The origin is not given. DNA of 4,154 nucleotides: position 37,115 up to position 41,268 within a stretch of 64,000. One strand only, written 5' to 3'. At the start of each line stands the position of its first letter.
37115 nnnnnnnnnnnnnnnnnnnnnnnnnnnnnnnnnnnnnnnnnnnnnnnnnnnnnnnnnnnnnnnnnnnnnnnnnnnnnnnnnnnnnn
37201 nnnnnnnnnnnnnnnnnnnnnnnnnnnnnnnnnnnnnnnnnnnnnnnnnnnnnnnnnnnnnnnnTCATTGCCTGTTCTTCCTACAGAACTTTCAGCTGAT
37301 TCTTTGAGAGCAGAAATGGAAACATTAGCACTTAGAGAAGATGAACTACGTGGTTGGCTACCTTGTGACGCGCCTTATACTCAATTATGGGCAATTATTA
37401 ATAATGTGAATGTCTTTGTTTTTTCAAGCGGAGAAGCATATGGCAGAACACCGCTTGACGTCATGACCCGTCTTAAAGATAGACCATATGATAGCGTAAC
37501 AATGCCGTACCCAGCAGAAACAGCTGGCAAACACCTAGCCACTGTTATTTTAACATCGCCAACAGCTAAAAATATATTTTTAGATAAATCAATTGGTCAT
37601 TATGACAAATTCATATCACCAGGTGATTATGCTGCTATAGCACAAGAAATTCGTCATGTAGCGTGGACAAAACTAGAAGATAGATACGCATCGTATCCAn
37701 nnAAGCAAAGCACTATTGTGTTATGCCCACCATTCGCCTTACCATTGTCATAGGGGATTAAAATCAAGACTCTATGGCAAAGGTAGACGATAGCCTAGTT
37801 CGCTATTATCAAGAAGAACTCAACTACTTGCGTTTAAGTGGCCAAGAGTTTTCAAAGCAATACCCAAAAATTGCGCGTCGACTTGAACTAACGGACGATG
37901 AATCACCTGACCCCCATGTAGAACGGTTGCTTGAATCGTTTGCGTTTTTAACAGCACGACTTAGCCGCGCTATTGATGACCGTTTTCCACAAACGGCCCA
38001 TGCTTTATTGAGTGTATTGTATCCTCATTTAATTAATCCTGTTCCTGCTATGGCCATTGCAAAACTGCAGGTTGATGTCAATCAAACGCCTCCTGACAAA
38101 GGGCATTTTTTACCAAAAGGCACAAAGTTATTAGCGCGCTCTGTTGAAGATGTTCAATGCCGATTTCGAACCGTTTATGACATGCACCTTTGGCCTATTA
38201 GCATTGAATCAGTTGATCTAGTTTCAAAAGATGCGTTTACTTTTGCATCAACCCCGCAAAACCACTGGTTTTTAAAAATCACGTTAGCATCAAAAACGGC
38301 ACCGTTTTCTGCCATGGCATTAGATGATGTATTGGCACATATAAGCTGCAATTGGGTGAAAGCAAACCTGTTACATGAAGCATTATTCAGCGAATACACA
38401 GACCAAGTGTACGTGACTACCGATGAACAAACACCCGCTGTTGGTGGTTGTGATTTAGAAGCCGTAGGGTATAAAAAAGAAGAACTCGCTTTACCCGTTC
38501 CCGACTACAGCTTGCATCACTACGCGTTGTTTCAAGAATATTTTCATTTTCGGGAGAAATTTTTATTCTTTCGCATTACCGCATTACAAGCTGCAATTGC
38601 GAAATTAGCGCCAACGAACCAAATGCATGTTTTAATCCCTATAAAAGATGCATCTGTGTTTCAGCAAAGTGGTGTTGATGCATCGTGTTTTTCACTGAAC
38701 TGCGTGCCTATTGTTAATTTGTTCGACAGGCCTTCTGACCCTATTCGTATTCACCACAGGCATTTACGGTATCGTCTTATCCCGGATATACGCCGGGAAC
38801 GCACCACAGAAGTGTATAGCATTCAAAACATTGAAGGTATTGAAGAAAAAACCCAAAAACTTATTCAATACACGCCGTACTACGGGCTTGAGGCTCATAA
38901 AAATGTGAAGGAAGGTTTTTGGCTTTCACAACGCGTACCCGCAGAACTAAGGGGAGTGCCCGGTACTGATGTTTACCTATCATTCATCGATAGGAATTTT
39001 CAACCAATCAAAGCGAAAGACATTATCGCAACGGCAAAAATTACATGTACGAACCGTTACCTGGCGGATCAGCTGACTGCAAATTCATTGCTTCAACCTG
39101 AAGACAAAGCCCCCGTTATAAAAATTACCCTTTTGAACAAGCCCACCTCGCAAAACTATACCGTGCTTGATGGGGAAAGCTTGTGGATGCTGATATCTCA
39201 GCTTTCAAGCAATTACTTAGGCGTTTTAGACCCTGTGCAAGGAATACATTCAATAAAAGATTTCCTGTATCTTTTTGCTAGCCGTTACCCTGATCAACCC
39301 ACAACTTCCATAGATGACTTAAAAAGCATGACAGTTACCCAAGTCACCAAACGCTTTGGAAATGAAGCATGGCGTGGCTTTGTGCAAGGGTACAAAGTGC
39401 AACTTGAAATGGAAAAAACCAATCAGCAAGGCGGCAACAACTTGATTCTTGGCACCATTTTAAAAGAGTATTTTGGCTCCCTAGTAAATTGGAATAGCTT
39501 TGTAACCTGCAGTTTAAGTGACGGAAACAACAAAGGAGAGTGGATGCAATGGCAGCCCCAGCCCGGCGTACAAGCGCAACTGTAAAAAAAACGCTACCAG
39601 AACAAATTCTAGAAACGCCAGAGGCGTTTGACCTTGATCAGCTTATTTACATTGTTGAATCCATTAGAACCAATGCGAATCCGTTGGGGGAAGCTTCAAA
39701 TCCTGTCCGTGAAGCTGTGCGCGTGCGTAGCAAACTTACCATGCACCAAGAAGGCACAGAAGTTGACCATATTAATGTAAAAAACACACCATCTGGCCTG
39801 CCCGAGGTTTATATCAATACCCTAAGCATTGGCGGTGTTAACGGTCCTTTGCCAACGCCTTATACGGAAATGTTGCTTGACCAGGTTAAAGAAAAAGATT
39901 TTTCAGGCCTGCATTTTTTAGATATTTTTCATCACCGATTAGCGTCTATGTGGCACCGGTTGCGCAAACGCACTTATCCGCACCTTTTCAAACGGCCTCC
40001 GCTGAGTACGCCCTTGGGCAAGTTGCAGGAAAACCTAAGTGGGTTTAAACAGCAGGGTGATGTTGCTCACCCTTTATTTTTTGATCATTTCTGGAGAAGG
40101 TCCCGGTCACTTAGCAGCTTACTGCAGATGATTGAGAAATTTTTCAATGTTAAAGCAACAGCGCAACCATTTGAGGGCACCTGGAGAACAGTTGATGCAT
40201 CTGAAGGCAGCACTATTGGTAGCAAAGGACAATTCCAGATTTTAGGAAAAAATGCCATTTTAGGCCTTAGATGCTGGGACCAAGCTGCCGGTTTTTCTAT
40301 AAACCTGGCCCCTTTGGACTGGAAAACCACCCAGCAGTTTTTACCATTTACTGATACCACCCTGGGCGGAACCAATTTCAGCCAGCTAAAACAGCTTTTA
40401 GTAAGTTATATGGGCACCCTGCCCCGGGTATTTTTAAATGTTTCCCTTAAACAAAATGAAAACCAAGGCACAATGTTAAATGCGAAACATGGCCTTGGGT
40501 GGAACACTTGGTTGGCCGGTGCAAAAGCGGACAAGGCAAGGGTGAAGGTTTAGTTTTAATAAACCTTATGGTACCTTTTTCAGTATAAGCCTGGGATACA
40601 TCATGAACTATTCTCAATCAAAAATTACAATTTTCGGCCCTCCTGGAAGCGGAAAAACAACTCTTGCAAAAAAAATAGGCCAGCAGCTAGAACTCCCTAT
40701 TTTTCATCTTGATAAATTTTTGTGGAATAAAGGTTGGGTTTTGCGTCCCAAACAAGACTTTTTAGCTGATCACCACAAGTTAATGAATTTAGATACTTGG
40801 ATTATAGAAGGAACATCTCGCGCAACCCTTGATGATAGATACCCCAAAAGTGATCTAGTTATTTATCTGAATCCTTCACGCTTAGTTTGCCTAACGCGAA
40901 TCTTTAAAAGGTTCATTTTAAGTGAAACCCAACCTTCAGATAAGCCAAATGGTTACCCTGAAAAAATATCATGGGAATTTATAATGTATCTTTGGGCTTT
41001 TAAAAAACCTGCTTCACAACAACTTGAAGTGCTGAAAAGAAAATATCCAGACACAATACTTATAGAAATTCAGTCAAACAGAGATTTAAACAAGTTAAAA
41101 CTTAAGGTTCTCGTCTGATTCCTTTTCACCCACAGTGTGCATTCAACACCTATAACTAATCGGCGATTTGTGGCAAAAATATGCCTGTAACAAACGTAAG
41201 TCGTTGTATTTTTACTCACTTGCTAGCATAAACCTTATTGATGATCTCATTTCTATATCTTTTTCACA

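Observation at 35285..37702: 805-aa orphan directly upstream of tssF carries split OTU-like Cys and His motifs around a coiled-coil of roughly 350-400 aa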

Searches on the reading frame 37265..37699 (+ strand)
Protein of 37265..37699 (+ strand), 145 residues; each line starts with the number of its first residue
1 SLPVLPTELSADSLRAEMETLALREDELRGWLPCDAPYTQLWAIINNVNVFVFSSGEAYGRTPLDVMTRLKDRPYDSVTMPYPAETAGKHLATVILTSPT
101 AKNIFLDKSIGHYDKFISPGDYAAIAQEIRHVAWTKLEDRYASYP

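Call 54: predict_structure(alignment_id=A3)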
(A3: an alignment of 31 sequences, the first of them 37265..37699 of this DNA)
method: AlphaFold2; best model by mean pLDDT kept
length: 145 residues; sequences in the alignment: 31
mean_pLDDT: 63.2   pTM: 0.53
mean pLDDT of the five models: 63.2, 61.3, 61.1, 52.0, 48.6
residues with pLDDT >= 90: 0; 70-90: 55; 50-70: 63; < 50: 27
segments of 3 or more residues with pLDDT < 50: 24-34, 133-135, 137-145
pLDDT, mean of each block of 10 residues (from residue 1): 59 61 46 55 76 66 74 75 75 79 74 56 56 47 34
secondary structure, 60 per line:
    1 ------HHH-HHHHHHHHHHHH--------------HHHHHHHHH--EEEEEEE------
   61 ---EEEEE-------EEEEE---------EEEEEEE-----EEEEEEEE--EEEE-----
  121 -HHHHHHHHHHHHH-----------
elements in order: H11-22 H37-45 E48-54 E64-68 E76-80 E90-96 E102-109 E112-115 H122-134
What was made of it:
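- Tried and rejected: The C lobe alone was modelled instead, at only pLDDT 63 (call 54).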

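Call 56: fold_search(model_id=the predicted structure, library=pdb)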
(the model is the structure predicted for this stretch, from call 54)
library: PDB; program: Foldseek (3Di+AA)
matches with E <= 10: 295; with E <= 0.001: 0
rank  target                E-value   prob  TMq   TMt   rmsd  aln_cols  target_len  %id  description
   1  4bop_B                1.3e-01  0.60  0.32  0.31   9.0       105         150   18  Structure of OTUD1 OTU domain (released 2013-07-17)
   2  8fed_F                1.5e-01  0.06  0.15  0.08  20.7       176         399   14  Structure of Mce1-LucB complex from Mycobacterium smegmatis (Map1) (released 2023-02-22)
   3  4bop_A                2.0e-01  0.47  0.31  0.30   9.0       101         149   19  Structure of OTUD1 OTU domain (released 2013-07-17)
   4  7jna_A                3.4e-01  0.04  0.14  0.08  26.7       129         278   12  Cryo-EM structure of human proton-activated chloride channel PAC at pH 8 (released 2020-11-11)
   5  8fed_D                5.0e-01  0.04  0.14  0.07  15.0       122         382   11  Structure of Mce1-LucB complex from Mycobacterium smegmatis (Map1) (released 2023-02-22)
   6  6k9n_D                5.7e-01  0.08  0.13  0.09  13.4        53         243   17  Rice_OTUB_like_catalytic domain (released 2020-06-24)
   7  4ddg_A                5.7e-01  0.06  0.14  0.07   9.7        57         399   14  Crystal structure of human OTUB1/UbcH5b~Ub/Ub (released 2012-02-22)
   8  8h8d_B                6.1e-01  0.02  0.11  0.07  24.9       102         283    8  Structure of Xenopus tropicalis acid-sensitive outwardly rectifying channel ASOR trimer bound with tRNA (intermediate  (released 2024-05-01)
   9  7y5m                  6.5e-01  0.07  0.19  0.18  14.8       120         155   12  The OTU domain of Tacheng Tick Virus 1 (released 2023-06-21)
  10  8h8e_F                6.5e-01  0.02  0.11  0.07  28.4       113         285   12  Structure of the dimeric Xenopus tropical acid-sensitive outwardly rectifying channel ASOR trimer bound with tRNA (clo (released 2024-05-01)
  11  4b2w_A                7.4e-01  0.09  0.21  0.12  15.3       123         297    8  Pseudomonas aeruginosa RmlA in complex with allosteric inhibitor (released 2013-05-29)
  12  5ddv                  9.0e-01  0.06  0.21  0.15  16.6       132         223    8  Crystal structure of IspD from Bacillus subtilis at 2.30 Angstroms resolution, crystal form II (released 2016-08-31)
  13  1h5s_B                9.6e-01  0.08  0.22  0.13  15.8       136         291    9  Thymidylyltransferase complexed with TMP (released 2001-11-23)
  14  8fed_C                9.6e-01  0.02  0.13  0.07  24.6       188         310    8  Structure of Mce1-LucB complex from Mycobacterium smegmatis (Map1) (released 2023-02-22)
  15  6w9r_F                1.2e+00  0.12  0.25  0.23  13.2        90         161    8  Crystal structure of an OTU deubiquitinase from Wolbachia pipientis wMel bound to ubiquitin (released 2020-07-01)
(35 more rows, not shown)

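Call 66: fold_search(model_id=the predicted structure, library=viral)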
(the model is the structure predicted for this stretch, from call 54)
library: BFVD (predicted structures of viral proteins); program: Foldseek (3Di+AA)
matches with E <= 10: 413; with E <= 0.001: 0
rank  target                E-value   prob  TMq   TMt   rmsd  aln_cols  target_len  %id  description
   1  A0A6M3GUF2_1          3.3e-02  0.84  0.34  0.05  10.2       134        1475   11  RNA-directed RNA polymerase L [Tenuivirus sp.]
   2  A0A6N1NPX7            3.6e-02  0.54  0.32  0.18  15.5       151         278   15  Putative ORFan [Tupanvirus deep ocean]
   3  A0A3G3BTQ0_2          3.8e-02  0.38  0.24  0.04  12.8       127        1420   13  RNA-dependent RNA polymerase [Ingleside virus]
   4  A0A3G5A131            6.0e-02  0.09  0.14  0.05  16.2       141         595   10  RING-type domain-containing protein [Faunusvirus sp.]
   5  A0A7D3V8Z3            8.8e-02  0.44  0.26  0.18  11.7       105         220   16  Uncharacterized protein [Fadolivirus FV1/VV64]
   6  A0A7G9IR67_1          9.4e-02  0.38  0.28  0.05  11.9       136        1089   12  Uncharacterized protein [Frankliniella occidentalis associated negev-like virus 2]
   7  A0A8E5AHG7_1          1.1e-01  0.38  0.32  0.06   9.9       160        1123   13  Protein ORF83 [Anguillid herpesvirus 1]
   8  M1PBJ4                1.1e-01  0.38  0.31  0.20  12.7       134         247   10  Uncharacterized protein [Moumouvirus goulette]
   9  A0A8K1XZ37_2          1.2e-01  0.33  0.29  0.04  16.1       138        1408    7  (no name in the UniProt tables at hand)
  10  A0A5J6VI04            1.2e-01  0.09  0.15  0.05  12.6        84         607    2  Uncharacterized protein [Megaviridae environmental sample]
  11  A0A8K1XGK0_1          1.3e-01  0.23  0.28  0.05  20.3       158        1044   14  (no name in the UniProt tables at hand)
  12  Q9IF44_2              1.6e-01  0.15  0.19  0.04  11.3       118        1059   14  RNA-dependent RNA polymerase [Beet soil-borne mosaic virus]
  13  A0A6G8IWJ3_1          1.6e-01  0.13  0.12  0.02  13.3        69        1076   12  (no name in the UniProt tables at hand)
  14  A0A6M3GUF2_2          1.8e-01  0.80  0.32  0.04   3.6        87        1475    9  RNA-directed RNA polymerase L [Tenuivirus sp.]
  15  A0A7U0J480            1.8e-01  0.08  0.17  0.15  16.8       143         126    7  (no name in the UniProt tables at hand)
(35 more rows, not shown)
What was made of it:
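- On OTU deubiquitinases (clan CA; PF02338 and related): All hits have E>=0.03 and TM about 0.3 (calls 56, 66).
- Fold search, BFVD: the list again contains OTU-annotated giant-virus proteins, a Marseillevirus 'OTU-like cysteine protease', a tenuivirus L N-terminus and a tymovirus replicase (call 66). All Foldseek hits have E>=0.03, TM about 0.3 and rmsd about 9 A, and the C-lobe model itself is mediocre (pLDDT 63; calls 54, 56, 66). OTU domains are strongly over-represented in two independent fold libraries (calls 56, 66).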

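Call 77: search_solved_structures(query=A3, max_evalue=10, show_alignments=3)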
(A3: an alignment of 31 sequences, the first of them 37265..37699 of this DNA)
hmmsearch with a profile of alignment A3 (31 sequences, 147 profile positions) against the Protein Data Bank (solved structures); distinct sequences matched with E-value up to 10: 1.
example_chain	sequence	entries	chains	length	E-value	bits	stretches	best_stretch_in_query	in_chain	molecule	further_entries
4qns_A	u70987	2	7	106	1.1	12.3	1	102-137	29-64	Histone acetyltransferase GCN5, putative | histone acetyltransferase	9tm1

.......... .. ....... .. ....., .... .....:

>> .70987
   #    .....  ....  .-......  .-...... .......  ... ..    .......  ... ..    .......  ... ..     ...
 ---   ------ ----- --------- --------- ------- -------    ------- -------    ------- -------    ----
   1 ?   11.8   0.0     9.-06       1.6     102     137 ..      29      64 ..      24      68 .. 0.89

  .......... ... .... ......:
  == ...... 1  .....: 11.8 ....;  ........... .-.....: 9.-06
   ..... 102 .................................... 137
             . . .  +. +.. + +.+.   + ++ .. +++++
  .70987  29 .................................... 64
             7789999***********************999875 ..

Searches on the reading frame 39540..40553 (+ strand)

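Call 6: search_protein_families(library=pfam, proteins=[window:39540-40553:+], max_evalue=0.01)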
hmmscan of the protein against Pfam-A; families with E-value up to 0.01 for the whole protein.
window:39540-40553:+ (337 aa): 1 family
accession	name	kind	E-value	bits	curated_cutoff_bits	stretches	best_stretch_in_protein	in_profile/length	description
PF06996.16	T6SS_TssG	-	4.1e-54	184.4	24.6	1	27-325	2-303/304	Type VI secretion, TssG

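Call 7: search_protein_families(library=ncbifam, proteins=[window:39540-40553:+], max_evalue=0.01)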
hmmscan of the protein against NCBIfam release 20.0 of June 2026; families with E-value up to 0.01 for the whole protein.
window:39540-40553:+ (337 aa): 1 family
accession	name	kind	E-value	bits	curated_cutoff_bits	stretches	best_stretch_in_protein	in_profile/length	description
TIGR03347.1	VI_chp_1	equivalog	6e-51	173.4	143.3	1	27-326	2-300/300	type VI secretion system baseplate subunit TssG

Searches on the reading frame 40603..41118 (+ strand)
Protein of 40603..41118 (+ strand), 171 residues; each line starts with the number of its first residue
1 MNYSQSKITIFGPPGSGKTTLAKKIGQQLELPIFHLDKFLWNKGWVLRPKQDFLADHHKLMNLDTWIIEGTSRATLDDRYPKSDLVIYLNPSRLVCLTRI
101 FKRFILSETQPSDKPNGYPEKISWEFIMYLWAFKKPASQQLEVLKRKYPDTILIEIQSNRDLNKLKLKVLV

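Call 6: search_protein_families(library=pfam, proteins=[window:40603-41118:+], max_evalue=0.01)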
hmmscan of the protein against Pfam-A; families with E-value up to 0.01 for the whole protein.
window:40603-41118:+ (171 aa): 18 families
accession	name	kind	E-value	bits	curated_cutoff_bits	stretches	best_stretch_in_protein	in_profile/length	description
PF13238.12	AAA_18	-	2.9e-05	25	29.4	1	8-52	1-44/128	AAA domain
PF00004.35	AAA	-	3.4e-05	24.7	21.2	1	9-37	2-30/131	ATPase family associated with various cellular activities (AAA)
PF13207.12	AAA_17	-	6e-05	23.8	27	1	11-34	1-24/136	AAA domain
PF01712.25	dNK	-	0.00019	21.7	27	0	8-35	1-28/203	Deoxynucleoside kinase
PF13401.12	AAA_22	-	0.00029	21.6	27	1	5-30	5-30/130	AAA domain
PF13479.12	AAA_24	-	0.0004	20.7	27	1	6-33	3-30/195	AAA domain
PF00931.28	NB-ARC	-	0.00061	19.6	23.5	1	7-41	20-54/248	NB-ARC domain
PF05729.18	NACHT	-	0.00094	19.5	26.7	0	8-29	3-24/167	NACHT domain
PF03266.21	NTPase_1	-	0.0022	18.3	23.9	1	7-30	1-24/168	NTPase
PF00910.28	RNA_helicase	-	0.0026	18.7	21.5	1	8-53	1-43/105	RNA helicase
PF13671.12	AAA_33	-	0.0026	18.5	27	1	9-31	3-25/143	AAA domain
PF13521.12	AAA_28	-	0.003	18.2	27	1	7-31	1-25/164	AAA domain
PF02224.24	Cytidylate_kin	-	0.0034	17.6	26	1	8-37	1-30/211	Cytidylate kinase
PF01202.28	SKI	-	0.0044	17.6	22.1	0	14-40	1-27/159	Shikimate kinase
PF20720.3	nSTAND3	-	0.0047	17.1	27.2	1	7-25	19-37/155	Novel STAND NTPase 3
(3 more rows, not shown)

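Call 7: search_protein_families(library=ncbifam, proteins=[window:40603-41118:+], max_evalue=0.01)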
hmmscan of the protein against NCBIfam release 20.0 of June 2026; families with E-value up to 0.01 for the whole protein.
window:40603-41118:+ (171 aa): 22 families
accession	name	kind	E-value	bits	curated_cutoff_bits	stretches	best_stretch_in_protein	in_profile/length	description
NF005994.0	PRK08118.1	equivalog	1.1e-36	126.4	215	1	6-161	2-159/172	DNA topology modulation protein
NF005576.0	PRK07261.1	equivalog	2.1e-28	99.2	224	1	7-165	2-163/171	DNA topology modulation protein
NF004861.0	PRK06217.1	equivalog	5.8e-09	35.6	203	1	6-103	2-104/183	hypothetical protein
TIGR02173.1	cyt_kin_arch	equivalog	4.5e-06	26.8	102.1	1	7-32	2-27/169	(d)CMP kinase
TIGR01351.1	adk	subfamily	2.1e-05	24.2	168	1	8-32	2-26/212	adenylate kinase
NF042959.1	IteA_antiphage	equivalog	2.2e-05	23.8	510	1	6-34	126-154/367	anti-phage ATPase IteA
NF010248.0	PRK13695.1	equivalog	0.00024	20.9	156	1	5-30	3-28/180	NTPase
TIGR00382.1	clpX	equivalog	0.00048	19.2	370.75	1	3-34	115-146/414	ATP-dependent protease ATP-binding subunit ClpX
TIGR00017.1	cmk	equivalog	0.00073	19.3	135.55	1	7-35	4-32/217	(d)CMP kinase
NF003745.1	PRK05342.1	equivalog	0.00082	18.3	359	1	4-36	108-140/418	ATP-dependent Clp protease ATP-binding subunit ClpX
NF005115.0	PRK06547.1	equivalog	0.0011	18.4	173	1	7-40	17-51/172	hypothetical protein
NF003012.0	PRK03839.1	equivalog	0.0025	17.8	152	1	7-60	2-55/180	putative kinase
TIGR00635.1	ruvB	equivalog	0.0025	16.9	299.05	1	7-32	32-57/305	Holliday junction branch migration DNA helicase RuvB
NF000868.0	PRK00080.1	equivalog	0.0038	16.2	282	1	6-33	52-79/330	Holliday junction branch migration DNA helicase RuvB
NF002700.0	PRK02496.1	equivalog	0.0044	16.7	262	0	7-33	3-29/184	adenylate kinase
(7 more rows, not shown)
